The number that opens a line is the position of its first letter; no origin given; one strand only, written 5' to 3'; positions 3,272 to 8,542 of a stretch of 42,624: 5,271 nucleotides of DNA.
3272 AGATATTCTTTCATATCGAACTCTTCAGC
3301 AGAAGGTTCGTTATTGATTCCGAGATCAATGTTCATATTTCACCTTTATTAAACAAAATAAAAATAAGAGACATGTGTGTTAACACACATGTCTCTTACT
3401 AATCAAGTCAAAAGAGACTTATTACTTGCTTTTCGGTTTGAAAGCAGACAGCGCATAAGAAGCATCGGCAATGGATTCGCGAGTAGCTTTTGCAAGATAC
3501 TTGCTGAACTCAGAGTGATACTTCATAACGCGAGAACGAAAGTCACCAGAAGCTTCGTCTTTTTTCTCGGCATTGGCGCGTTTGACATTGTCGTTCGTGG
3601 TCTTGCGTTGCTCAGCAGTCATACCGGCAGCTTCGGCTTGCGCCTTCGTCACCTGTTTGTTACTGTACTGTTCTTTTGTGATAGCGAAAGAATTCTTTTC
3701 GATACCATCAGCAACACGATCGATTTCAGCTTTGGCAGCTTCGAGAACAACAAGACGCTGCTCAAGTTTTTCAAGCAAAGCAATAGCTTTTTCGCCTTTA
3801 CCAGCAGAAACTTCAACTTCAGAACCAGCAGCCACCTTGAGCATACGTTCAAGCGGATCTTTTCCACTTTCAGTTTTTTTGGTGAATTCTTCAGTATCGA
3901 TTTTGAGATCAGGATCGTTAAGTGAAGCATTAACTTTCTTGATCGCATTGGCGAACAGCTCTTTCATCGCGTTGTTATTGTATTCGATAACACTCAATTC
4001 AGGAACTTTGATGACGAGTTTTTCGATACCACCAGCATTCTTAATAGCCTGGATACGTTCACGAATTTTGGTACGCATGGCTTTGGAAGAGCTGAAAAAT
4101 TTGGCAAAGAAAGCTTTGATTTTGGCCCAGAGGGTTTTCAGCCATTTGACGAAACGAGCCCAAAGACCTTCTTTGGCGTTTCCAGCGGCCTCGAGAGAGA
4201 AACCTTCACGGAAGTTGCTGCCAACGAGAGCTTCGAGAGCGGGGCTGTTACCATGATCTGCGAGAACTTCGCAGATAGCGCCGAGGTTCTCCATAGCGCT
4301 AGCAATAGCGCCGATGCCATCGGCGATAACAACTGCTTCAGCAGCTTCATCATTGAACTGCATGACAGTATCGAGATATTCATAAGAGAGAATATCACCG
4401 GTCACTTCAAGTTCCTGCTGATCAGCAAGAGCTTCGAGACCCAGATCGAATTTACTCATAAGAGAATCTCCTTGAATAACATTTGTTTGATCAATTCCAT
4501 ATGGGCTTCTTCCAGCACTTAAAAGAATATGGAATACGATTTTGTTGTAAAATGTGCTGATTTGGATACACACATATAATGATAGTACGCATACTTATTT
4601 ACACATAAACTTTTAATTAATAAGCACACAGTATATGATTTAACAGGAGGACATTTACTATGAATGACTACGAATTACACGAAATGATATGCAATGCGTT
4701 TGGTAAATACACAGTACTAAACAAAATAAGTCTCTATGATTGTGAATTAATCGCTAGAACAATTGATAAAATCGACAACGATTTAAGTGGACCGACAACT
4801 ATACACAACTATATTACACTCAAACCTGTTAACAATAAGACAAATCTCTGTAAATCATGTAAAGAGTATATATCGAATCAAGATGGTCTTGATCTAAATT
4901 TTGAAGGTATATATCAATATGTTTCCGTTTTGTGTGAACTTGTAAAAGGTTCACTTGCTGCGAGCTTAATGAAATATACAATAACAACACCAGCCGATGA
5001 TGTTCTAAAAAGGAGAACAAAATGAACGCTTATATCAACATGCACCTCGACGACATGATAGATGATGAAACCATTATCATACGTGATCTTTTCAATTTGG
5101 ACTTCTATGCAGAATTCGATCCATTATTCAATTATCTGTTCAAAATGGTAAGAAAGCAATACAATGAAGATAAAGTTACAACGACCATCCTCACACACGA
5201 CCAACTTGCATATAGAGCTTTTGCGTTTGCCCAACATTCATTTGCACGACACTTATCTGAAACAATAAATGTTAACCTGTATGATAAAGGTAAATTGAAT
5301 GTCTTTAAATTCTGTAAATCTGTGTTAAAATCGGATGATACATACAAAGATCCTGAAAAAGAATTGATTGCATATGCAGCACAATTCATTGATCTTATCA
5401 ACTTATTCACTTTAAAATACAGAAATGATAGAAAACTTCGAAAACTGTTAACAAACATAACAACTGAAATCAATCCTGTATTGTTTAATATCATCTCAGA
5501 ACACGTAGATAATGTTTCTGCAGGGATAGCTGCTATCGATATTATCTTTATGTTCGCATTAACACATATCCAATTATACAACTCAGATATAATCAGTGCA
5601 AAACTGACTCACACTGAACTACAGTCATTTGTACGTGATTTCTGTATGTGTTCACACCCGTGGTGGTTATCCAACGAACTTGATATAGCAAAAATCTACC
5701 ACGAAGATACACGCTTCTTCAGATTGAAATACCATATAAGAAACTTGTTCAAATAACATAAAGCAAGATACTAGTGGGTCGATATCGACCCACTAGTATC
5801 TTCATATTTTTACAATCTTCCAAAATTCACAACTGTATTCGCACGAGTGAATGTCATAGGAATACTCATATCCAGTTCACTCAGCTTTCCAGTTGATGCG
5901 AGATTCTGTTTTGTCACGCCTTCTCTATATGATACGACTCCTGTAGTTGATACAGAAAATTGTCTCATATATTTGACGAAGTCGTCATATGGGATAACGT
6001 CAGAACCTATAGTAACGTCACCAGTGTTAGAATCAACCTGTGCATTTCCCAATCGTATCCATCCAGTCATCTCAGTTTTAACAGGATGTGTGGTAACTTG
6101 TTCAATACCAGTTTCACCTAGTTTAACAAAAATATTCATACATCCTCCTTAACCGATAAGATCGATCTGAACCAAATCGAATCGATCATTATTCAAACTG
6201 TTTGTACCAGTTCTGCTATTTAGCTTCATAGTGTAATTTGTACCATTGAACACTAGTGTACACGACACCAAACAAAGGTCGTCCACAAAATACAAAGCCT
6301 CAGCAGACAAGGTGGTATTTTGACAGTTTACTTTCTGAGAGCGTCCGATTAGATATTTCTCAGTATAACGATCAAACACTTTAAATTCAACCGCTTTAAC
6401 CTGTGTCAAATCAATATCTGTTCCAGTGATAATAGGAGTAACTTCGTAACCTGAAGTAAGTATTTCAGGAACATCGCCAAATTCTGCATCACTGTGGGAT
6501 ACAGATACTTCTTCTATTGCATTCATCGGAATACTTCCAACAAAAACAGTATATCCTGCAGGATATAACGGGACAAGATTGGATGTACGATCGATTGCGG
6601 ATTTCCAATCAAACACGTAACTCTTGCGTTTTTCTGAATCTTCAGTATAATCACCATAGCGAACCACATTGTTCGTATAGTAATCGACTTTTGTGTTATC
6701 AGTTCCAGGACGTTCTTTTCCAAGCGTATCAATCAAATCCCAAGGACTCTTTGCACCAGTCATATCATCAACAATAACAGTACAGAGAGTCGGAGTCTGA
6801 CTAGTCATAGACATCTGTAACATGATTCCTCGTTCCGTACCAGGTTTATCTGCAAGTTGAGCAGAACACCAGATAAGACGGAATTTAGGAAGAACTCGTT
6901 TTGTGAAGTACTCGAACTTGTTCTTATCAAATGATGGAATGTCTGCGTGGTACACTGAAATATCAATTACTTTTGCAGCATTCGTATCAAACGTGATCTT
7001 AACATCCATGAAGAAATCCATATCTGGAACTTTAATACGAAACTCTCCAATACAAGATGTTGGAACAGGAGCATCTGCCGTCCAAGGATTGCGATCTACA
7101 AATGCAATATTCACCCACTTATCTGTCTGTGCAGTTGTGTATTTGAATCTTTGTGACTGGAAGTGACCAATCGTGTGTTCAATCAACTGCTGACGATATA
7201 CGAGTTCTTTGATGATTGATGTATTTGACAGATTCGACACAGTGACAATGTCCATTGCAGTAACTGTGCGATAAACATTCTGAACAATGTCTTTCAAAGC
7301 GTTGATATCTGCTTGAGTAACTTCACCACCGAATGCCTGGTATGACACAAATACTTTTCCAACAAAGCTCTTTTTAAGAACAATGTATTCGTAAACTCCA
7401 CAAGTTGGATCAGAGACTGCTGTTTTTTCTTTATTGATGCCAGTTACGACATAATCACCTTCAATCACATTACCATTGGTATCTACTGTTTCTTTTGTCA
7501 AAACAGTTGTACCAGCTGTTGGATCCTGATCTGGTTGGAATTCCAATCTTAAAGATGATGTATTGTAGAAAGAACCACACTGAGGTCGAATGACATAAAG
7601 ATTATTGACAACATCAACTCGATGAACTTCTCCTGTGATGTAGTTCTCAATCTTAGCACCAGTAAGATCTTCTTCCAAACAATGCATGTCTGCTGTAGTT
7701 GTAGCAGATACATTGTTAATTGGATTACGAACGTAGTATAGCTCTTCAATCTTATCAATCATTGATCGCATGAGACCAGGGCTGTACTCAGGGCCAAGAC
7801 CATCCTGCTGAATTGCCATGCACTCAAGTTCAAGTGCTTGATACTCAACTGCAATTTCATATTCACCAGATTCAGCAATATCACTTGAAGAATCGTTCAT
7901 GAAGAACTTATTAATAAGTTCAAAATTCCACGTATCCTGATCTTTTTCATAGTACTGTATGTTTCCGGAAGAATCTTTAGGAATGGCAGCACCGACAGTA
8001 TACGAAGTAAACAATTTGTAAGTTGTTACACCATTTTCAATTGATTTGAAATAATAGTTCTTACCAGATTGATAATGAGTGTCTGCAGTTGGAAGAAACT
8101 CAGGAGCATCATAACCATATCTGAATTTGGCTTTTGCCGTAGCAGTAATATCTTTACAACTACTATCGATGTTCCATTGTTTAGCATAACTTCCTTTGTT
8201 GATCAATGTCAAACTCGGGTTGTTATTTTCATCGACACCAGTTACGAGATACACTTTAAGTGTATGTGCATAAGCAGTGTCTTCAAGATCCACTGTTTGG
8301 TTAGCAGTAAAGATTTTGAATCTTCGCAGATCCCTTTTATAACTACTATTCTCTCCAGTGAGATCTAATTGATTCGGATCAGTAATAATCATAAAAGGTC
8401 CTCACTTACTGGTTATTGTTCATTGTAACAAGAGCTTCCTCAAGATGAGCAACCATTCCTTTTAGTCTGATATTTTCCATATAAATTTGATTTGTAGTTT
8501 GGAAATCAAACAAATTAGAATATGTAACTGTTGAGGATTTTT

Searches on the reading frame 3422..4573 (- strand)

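Call 8: search_protein_families(library=phrogs, proteins=[window:3422-4573:-], max_evalue=0.001)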
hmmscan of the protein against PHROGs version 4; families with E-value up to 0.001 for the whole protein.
window:3422-4573:- (383 aa): 1 family
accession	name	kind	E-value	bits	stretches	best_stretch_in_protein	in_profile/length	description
phrog_2497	-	head and packaging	2.4e-06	27.9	1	31-313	27-305/455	internal head protein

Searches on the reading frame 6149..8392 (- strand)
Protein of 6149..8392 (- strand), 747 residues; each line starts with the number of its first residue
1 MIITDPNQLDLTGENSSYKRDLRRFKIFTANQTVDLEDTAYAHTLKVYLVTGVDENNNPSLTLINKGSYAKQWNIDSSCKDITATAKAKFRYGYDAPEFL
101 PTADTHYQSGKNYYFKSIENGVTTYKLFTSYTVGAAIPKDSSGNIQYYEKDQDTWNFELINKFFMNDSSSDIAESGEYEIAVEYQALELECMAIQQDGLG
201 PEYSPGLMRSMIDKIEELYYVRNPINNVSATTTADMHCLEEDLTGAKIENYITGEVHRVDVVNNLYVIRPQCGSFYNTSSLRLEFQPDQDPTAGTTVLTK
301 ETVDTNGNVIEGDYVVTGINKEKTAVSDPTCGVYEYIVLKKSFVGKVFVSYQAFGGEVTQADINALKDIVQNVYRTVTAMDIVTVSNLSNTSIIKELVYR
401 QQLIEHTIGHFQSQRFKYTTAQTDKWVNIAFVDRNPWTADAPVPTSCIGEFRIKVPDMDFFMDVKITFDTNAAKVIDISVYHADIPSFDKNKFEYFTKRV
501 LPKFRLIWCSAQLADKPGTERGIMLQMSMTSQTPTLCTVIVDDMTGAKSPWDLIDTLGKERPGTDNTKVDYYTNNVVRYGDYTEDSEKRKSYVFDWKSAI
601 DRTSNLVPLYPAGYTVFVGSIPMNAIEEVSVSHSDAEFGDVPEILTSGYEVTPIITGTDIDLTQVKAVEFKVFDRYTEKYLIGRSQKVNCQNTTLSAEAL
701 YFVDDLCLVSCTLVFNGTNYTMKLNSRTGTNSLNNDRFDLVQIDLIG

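Call 8: search_protein_families(library=phrogs, proteins=[window:6149-8392:-], max_evalue=0.001)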
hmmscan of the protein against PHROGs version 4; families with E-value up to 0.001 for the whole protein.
window:6149-8392:- (747 aa): 0 families

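Call 15: search_protein_families(library=pfam, proteins=[window:6149-8392:-], max_evalue=0.01)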
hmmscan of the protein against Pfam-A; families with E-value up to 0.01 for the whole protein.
window:6149-8392:- (747 aa): 0 families

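Call 107: search_solved_structures(query=window:6149-8392:-, max_evalue=1)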
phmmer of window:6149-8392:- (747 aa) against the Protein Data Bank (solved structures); distinct sequences matched with E-value up to 1: 1.
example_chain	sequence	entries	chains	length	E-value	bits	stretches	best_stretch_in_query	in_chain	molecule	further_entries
9f4c_A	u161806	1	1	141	0.23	12.6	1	482-570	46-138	Cytoskeleton-associated protein 5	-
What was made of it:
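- Tried and rejected: No PHROG, Pfam or PDB hit (calls 8, 15, 107).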
